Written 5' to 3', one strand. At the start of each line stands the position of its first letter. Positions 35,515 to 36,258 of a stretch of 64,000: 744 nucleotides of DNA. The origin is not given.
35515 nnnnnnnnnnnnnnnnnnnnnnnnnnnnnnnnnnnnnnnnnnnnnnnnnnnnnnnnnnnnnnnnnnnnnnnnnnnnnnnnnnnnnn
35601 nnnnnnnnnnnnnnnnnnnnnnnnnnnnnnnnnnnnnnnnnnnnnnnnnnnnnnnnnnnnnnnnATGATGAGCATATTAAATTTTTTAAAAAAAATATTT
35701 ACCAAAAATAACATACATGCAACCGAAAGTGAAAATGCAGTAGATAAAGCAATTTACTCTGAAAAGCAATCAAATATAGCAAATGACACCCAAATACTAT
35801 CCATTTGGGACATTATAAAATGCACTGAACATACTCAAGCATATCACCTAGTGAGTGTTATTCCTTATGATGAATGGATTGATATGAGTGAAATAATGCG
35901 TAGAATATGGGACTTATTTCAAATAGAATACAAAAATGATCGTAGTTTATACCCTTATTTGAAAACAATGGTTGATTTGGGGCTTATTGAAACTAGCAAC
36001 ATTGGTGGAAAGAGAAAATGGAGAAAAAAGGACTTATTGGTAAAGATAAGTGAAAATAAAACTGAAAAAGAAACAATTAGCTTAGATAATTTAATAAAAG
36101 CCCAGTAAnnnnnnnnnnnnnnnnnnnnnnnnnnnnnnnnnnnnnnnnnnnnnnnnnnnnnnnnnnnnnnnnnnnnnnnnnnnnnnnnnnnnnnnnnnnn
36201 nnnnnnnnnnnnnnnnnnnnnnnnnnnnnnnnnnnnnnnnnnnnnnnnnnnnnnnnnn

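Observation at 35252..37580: Candidate replication origin without orc1/cdc6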

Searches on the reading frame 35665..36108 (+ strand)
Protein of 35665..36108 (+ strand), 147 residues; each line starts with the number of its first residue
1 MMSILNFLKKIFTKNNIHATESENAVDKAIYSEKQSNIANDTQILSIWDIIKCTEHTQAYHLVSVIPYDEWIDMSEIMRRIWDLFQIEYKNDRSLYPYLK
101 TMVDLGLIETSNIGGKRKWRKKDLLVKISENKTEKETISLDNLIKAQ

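Call 7: search_protein_families(library=pfam, proteins=[window:35665-36108:+], max_evalue=0.01)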
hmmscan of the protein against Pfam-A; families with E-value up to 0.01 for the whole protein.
window:35665-36108:+ (147 aa): 0 families

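Call 14: find_encoding_contigs(protein=window:35665-36108:+, flank=10000, max_places=10)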
Protein window:35665-36108:+ (147 aa): 2 contigs read that carry it; 2 places shown.
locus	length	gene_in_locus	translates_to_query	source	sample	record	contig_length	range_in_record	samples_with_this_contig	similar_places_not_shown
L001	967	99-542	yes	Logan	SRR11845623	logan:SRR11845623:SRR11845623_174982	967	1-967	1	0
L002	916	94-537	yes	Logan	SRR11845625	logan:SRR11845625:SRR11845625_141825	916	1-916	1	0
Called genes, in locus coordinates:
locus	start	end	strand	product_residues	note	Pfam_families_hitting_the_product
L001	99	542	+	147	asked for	-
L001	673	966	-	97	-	?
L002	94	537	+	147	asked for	-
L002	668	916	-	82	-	?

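Call 19: search_protein_families(library=ncbifam, proteins=[window:35665-36108:+], max_evalue=0.01)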
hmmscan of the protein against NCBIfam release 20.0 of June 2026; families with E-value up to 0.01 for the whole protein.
window:35665-36108:+ (147 aa): 0 families

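Call 25: find_homologous_proteins(query=window:35665-36105:+)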
Query window:35665-36105:+ (147 aa): 173 proteins with E <= 0.001 among 195 candidates; the best 120 are listed.
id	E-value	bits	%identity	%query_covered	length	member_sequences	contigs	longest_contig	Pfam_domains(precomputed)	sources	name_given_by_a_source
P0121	2.0e-90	318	100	100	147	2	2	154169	-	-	-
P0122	3.1e-77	275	86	100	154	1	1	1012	-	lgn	-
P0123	7.3e-59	216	73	84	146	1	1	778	-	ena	-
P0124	7.4e-58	212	74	85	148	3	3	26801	-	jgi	jgi:hypothetical protein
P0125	1.3e-57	212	72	86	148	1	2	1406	-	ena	-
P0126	5.7e-57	210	74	85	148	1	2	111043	-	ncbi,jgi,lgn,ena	ncbi:MAG: hypothetical protein WC915_01575 [archaeon]|jgi:hypothetical protein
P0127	1.6e-56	208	70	94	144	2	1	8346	-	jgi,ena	jgi:hypothetical protein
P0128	6.9e-56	206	68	100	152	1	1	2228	-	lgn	-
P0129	1.0e-55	205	71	85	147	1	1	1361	-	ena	-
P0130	2.1e-55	204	68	93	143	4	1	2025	-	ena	-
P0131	2.2e-55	204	65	100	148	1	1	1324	-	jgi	jgi:hypothetical protein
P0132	2.3e-55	204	68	93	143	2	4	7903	-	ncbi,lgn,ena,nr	ncbi:MAG: hypothetical protein HOC95_01035 [Candidatus Diapherotrites archaeon]|nr:hypothetical prot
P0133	2.7e-55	204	69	94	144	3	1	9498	-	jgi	jgi:hypothetical protein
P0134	3.7e-55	204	68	99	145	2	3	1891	-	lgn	-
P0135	1.2e-54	202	66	93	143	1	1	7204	-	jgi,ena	jgi:hypothetical protein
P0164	7.6e-48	180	61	92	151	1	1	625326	-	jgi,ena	jgi:hypothetical protein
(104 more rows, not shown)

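Call 29: find_encoding_contigs(protein=P0164, flank=10000, max_places=3)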
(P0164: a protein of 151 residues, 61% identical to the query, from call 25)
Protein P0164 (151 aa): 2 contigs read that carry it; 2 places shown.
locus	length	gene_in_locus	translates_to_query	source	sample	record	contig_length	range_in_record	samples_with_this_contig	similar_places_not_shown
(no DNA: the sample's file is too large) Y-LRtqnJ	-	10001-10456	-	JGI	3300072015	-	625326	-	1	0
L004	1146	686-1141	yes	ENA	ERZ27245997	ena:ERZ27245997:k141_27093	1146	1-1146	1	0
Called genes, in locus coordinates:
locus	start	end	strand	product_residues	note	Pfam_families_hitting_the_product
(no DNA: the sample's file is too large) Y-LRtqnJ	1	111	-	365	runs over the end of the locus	PF01702:TGT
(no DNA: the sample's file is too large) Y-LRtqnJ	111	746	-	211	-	-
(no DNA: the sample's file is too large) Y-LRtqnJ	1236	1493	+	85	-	-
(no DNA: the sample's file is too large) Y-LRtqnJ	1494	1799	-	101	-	-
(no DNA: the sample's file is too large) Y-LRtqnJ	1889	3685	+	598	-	PF13328:HD_4, PF04607:RelA_SpoT, PF02824:TGS, PF28438:RelA_RIS, PF13291:ACT_4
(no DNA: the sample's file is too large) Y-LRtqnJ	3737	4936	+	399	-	PF07705:CARDB (faint), PF10633:NPCBM_assoc (faint)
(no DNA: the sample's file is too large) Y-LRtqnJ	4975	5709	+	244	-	PF06745:ATPase, PF13481:AAA_25, PF07088:GvpD_P-loop (weak)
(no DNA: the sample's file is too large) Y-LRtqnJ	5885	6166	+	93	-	-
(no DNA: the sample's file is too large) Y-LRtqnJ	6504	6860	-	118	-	PF01243:PNPOx_N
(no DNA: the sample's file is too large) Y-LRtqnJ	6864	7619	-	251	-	PF09622:DUF2391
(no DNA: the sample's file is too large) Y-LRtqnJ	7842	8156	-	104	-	PF01906:YbjQ_1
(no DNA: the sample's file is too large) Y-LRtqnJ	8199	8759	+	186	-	PF01994:Trm56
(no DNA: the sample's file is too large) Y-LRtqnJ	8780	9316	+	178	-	PF02002:TFIIE_alpha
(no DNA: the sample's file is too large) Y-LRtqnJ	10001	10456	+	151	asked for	-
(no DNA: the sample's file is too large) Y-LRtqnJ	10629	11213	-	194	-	-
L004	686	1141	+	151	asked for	-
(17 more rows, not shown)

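Call 49: predict_structure(alignment_id=A2)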
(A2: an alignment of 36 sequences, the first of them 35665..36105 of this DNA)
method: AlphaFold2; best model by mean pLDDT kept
length: 147 residues; sequences in the alignment: 36
mean_pLDDT: 72.9   pTM: 0.55
mean pLDDT of the five models: 72.9, 68.6, 53.7, 52.3, 48.1
residues with pLDDT >= 90: 62; 70-90: 27; 50-70: 26; < 50: 32
segments of 3 or more residues with pLDDT < 50: 13-38
pLDDT, mean of each block of 10 residues (from residue 1): 54 38 33 45 81 88 94 96 94 92 94 94 83 52 50
secondary structure, 60 per line:
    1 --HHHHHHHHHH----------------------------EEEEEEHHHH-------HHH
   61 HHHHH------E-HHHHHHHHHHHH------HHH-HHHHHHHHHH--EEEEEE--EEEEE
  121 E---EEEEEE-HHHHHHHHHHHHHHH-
elements in order: H3-12 E41-46 H47-50 H58-65 H74-85 H96-105 E108-113 E116-121 E125-130 H132-146

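Call 53: fold_search(model_id=the predicted structure, library=pdb)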
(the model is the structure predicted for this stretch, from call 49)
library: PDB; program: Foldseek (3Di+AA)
matches with E <= 10: 1178; with E <= 0.001: 0
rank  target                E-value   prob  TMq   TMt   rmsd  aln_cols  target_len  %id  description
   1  4rb1_B                2.8e-03  1.00  0.39  0.43  11.7       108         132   12  Crystal structure of Magnetospirillum gryphiswaldense MSR-1 Fur-Mn2+-E. coli Fur box (released 2015-07-15)
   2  2w57_A                3.0e-03  1.00  0.40  0.44  13.6       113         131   16  Crystal structure of the Vibrio cholerae ferric uptake regulator (Fur) reveals structural rearrangement of the DNA-bin (released 2009-01-20)
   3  6d57_A                3.1e-03  1.00  0.38  0.39  11.0       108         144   11  Campylobacter jejuni ferric uptake regulator S1 metalated (released 2018-05-23)
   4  5fd6_B                4.1e-03  1.00  0.39  0.43  11.2       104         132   13  zinc-bound manganese uptake regulator (released 2016-12-28)
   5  4rb1_A                4.1e-03  1.00  0.36  0.39  11.3       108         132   12  Crystal structure of Magnetospirillum gryphiswaldense MSR-1 Fur-Mn2+-E. coli Fur box (released 2015-07-15)
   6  4i7h_A                4.3e-03  1.00  0.41  0.41   8.8       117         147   15  Structural basis for peroxide sensing and gene regulation by PerR from Streptococcus pyogenes (released 2013-05-08)
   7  2xig_C                4.6e-03  1.00  0.39  0.38  13.3       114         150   13  The structure of the Helicobacter pylori ferric uptake regulator Fur reveals three functional metal binding sites (released 2011-01-19)
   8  4rb2_C                4.6e-03  1.00  0.38  0.42  11.8       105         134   12  Crystal structure of Magnetospirillum gryphiswaldense MSR-1 SeMet-Fur-Mn2+-feoAB1 operator (released 2015-07-15)
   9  4i7h_B                4.9e-03  1.00  0.43  0.43   7.2       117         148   15  Structural basis for peroxide sensing and gene regulation by PerR from Streptococcus pyogenes (released 2013-05-08)
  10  4ray_A                5.9e-03  1.00  0.41  0.44   5.9       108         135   13  Crystal structure of Magnetospirillum gryphiswaldense MSR-1 Apo-Fur (released 2015-07-15)
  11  5fd6_A                5.9e-03  1.00  0.38  0.41  12.6       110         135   16  zinc-bound manganese uptake regulator (released 2016-12-28)
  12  3eyy_A                7.7e-03  1.00  0.40  0.43  12.4       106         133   14  Structural basis for the specialization of Nur, a nickel-specific Fur homologue, in metal sensing and DNA recognition (released 2009-06-09)
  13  4lmy_A                7.7e-03  1.00  0.39  0.38   8.9       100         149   16  Structure of GAS PerR-Zn-Zn (released 2014-04-02)
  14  4rb2_D                9.3e-03  1.00  0.40  0.43  11.2       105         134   12  Crystal structure of Magnetospirillum gryphiswaldense MSR-1 SeMet-Fur-Mn2+-feoAB1 operator (released 2015-07-15)
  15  7xvl_o                9.9e-03  1.00  0.39  0.68   4.5        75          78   13  Crystal Structure of Nucleosome-H1.0 Linker Histone Assembly (sticky-169an DNA fragment) (released 2023-05-24)
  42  6lab_U                2.7e-02  1.00  0.39  0.67   4.0        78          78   17  169 bp nucleosome, harboring cohesive DNA termini, assembled with linker histone H1.0 (released 2021-02-17)
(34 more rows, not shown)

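Call 90: find_related_loci(query=A2, collection=viral_contigs, flank=5000)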
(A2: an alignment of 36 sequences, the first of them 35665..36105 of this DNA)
Query A2 (147 aa) in viral_contigs; peptide patterns used: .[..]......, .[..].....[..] (x = any residue, [..] = any of these).
49 stretches matched a pattern, but none encodes a relative of the query by tblastn (E <= 1e-3).
